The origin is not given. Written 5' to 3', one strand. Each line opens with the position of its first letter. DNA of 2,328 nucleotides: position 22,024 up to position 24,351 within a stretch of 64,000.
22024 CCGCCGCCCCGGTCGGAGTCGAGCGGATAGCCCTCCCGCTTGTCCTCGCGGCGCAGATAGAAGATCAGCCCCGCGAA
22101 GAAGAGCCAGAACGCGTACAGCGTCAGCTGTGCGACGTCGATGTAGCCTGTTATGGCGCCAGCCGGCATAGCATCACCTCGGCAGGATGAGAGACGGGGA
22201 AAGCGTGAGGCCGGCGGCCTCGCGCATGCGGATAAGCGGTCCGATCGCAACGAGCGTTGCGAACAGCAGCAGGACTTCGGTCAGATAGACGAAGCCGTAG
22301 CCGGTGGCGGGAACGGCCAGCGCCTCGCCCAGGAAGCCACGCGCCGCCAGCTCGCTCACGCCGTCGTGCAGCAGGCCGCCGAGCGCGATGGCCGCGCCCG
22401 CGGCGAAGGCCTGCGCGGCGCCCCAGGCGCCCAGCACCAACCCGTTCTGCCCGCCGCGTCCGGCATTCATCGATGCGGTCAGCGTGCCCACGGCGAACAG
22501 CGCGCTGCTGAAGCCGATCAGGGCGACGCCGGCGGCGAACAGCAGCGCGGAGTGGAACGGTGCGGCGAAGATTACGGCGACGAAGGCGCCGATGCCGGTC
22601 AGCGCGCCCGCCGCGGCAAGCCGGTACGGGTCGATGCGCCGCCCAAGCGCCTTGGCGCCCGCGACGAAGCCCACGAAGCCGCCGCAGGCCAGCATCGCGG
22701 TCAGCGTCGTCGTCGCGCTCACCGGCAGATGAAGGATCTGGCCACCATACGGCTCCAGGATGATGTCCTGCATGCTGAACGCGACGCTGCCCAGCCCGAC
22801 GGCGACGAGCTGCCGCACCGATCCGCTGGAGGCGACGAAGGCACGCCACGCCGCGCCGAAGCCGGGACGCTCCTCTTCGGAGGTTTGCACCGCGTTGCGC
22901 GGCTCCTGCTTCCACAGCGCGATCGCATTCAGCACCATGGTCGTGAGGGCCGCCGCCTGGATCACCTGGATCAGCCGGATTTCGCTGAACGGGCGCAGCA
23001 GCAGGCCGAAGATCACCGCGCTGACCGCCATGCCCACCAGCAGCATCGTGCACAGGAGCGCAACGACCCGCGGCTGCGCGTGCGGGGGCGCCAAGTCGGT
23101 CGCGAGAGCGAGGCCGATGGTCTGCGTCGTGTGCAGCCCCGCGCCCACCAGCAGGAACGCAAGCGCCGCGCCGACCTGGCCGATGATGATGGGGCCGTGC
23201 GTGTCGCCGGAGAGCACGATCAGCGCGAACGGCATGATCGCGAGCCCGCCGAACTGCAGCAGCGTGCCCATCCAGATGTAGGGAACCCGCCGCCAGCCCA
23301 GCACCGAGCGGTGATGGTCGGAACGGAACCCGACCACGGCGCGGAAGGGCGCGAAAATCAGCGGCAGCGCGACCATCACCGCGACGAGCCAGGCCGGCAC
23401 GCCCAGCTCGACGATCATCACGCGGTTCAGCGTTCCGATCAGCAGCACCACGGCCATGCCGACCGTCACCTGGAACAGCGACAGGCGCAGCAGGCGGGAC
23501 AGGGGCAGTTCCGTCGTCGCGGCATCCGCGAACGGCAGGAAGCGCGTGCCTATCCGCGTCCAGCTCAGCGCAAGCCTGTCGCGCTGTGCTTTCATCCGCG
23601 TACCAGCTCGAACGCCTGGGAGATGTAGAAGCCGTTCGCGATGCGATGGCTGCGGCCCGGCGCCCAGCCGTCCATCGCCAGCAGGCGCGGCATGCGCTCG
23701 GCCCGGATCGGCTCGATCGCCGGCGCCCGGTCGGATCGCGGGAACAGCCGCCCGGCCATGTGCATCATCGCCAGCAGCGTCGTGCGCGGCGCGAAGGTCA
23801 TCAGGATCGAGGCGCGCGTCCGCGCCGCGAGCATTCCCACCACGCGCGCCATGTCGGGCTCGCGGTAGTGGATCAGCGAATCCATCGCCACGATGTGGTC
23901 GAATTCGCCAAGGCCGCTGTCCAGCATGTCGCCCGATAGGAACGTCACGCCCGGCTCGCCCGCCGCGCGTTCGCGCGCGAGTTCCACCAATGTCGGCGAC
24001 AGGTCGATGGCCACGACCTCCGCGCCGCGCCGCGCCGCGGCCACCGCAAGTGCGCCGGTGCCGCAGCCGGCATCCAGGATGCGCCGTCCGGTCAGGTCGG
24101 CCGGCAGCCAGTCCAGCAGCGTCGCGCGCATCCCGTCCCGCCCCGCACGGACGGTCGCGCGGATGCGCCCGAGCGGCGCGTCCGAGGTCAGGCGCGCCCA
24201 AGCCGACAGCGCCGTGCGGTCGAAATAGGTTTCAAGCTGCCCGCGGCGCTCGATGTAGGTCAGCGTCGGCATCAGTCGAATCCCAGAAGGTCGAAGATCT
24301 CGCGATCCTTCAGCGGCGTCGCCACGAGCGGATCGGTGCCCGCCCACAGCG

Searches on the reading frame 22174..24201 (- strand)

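Call 71: search_protein_families(library=pfam, proteins=[window:22174-24201:-], max_evalue=0.00001)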
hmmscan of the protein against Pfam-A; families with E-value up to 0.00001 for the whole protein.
window:22174-24201:- (675 aa): 2 families
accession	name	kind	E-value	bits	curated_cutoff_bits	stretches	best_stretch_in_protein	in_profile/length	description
PF03209.21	PUCC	-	3.3e-138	461.5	21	1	257-659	1-399/401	PUCC protein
PF07690.21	MFS_1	-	5.1e-15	55.7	33.4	1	347-603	90-345/347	Major Facilitator Superfamily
